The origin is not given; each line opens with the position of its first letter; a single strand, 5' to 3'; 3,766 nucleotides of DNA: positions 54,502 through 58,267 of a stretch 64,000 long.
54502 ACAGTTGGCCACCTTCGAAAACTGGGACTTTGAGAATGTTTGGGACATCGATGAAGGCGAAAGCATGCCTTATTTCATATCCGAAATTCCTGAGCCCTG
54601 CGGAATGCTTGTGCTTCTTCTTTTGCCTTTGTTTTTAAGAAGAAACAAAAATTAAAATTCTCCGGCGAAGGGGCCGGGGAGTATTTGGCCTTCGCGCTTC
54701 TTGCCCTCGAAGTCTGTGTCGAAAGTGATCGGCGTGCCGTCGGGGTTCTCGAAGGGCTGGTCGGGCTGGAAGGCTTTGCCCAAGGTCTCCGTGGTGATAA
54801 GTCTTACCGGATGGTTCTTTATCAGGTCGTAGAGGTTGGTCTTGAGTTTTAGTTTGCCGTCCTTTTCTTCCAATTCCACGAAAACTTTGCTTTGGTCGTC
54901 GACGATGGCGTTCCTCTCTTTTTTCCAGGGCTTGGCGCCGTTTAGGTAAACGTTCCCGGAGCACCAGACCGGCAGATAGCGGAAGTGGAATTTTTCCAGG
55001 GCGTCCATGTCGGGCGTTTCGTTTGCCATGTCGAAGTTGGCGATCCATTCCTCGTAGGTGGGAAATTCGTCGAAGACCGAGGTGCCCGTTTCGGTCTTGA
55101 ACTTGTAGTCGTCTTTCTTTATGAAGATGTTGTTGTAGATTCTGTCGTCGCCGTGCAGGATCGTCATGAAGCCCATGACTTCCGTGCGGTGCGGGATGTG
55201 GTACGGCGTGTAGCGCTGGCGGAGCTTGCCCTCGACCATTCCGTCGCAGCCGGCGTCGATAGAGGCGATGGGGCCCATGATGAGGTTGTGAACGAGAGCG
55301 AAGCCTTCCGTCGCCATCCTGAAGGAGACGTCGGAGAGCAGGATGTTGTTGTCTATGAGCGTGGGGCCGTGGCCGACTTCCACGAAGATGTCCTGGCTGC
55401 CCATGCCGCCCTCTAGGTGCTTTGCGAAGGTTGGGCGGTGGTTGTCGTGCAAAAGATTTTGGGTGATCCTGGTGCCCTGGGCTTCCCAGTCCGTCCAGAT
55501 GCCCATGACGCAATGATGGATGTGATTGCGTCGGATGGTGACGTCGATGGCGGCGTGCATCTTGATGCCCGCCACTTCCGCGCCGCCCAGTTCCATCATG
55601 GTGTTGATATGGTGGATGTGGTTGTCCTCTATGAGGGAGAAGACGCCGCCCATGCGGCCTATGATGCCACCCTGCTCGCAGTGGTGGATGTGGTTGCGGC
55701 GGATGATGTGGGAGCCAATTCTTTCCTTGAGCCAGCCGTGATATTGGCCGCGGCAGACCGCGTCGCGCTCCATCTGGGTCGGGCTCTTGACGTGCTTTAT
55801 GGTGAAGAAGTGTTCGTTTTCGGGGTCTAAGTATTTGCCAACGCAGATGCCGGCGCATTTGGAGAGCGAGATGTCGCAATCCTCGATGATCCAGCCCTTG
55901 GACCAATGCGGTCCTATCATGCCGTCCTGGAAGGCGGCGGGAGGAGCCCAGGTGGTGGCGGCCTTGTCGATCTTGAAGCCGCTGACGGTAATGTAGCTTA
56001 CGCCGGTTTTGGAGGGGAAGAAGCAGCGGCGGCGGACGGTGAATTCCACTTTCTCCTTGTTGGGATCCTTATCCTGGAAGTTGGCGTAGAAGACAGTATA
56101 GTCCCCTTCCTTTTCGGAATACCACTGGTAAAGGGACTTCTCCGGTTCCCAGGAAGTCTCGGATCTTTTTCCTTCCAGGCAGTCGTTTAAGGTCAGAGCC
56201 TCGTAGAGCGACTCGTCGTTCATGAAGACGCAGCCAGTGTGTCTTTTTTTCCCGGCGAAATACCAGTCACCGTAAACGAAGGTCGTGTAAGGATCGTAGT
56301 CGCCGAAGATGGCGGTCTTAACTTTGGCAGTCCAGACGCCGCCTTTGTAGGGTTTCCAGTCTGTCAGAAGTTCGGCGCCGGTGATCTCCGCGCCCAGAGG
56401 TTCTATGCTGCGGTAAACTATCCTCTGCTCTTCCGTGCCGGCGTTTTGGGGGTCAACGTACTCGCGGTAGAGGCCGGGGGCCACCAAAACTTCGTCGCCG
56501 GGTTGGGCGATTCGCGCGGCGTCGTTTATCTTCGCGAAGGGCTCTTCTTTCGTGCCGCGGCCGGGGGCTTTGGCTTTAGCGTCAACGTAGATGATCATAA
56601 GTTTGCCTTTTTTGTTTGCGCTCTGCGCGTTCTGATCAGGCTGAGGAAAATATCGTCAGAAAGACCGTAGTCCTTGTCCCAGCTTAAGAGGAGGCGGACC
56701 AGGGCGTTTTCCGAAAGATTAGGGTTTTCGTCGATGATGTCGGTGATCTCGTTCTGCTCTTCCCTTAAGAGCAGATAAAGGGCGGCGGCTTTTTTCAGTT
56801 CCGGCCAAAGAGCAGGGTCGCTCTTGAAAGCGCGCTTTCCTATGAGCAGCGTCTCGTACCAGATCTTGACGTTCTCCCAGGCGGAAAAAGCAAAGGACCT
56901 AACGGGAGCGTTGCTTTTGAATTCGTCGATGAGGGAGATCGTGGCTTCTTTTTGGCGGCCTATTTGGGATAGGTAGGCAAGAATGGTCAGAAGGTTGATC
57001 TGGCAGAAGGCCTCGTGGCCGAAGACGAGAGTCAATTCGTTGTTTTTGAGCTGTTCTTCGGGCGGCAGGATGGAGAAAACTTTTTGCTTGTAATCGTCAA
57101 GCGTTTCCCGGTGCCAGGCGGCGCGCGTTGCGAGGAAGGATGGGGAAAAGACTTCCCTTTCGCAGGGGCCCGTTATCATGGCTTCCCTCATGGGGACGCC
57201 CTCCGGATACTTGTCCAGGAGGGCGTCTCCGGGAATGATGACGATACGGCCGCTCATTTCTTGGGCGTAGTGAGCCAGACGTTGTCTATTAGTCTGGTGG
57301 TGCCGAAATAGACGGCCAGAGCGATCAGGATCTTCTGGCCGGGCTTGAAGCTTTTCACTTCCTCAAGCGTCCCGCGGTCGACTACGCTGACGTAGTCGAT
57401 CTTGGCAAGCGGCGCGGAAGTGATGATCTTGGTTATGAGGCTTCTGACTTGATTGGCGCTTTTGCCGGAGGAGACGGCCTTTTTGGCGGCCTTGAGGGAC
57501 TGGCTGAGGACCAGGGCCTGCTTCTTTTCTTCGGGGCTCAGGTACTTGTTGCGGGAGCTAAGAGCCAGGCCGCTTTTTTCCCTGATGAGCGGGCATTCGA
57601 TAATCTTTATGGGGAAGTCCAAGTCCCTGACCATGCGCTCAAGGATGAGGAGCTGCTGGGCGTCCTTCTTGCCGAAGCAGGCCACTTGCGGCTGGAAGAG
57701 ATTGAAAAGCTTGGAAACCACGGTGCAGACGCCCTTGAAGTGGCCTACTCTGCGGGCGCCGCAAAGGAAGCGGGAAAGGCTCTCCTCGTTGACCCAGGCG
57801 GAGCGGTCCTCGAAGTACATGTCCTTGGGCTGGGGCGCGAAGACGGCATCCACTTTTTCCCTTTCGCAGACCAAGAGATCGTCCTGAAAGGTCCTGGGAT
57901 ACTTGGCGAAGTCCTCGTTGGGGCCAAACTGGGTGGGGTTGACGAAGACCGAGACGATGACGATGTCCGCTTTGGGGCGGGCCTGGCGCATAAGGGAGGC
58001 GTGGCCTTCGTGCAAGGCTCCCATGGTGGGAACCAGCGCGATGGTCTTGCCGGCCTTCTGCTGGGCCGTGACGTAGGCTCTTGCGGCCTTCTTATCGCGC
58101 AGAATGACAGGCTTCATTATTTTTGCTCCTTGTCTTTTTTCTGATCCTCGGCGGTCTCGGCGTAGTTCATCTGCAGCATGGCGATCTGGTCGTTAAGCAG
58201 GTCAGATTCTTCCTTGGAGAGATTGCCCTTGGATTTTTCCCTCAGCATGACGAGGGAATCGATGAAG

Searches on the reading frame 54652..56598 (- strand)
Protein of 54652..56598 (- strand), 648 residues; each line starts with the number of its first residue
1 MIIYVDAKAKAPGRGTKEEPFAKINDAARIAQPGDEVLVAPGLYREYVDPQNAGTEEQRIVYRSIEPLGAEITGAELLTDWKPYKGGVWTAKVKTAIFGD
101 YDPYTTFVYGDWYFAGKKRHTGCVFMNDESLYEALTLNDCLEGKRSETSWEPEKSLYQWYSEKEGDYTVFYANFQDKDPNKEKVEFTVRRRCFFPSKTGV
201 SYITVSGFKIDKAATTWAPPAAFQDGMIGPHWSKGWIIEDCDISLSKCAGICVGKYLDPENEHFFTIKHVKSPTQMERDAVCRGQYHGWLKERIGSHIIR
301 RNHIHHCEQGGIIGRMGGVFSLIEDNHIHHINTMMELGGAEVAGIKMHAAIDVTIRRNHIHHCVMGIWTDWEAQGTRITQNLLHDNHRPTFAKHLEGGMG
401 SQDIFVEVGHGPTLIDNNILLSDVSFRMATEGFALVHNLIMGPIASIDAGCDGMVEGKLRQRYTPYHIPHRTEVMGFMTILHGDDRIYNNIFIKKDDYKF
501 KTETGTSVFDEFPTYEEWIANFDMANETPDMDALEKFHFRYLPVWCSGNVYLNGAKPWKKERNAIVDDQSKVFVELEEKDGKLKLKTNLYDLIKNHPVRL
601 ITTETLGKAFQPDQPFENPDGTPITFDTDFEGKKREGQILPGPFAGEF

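Call 20: search_protein_families(library=pfam, proteins=[window:54652-56598:-], max_evalue=0.01)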
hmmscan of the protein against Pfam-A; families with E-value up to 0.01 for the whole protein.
window:54652-56598:- (648 aa): 4 families
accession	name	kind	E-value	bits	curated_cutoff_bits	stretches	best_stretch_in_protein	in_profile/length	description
PF21258.2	Glyco_hydro_120_ins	-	5.1e-37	127.4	27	1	79-185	2-120/121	Glycoside hydrolase 120, insertion domain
PF13229.12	Beta_helix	-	2.9e-09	37.2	25.9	1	293-387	53-138/158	Right handed beta helix region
PF05048.19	NosD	-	6e-05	23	23.6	1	292-387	88-173/212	Periplasmic copper-binding protein (NosD)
PF07602.17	DUF1565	-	0.0061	16.3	20.3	0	14-46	8-40/257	Protein of unknown function (DUF1565)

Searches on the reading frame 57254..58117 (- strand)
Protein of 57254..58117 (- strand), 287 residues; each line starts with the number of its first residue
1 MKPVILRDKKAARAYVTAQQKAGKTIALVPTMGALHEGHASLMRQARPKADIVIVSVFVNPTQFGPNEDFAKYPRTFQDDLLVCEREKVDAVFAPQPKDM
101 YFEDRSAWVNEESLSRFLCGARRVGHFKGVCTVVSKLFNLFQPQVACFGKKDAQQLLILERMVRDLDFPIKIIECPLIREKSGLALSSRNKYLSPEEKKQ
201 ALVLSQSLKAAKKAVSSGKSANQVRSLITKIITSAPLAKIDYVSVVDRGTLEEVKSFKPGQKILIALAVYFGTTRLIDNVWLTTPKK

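Call 44: search_protein_families(library=pfam, proteins=[window:57254-58117:-], max_evalue=0.001)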
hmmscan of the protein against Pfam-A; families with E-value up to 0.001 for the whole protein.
window:57254-58117:- (287 aa): 1 family
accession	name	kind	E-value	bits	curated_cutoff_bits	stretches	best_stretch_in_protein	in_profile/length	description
PF02569.21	Pantoate_ligase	-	1.4e-106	356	20.7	1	5-280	2-267/268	Pantoate-beta-alanine ligase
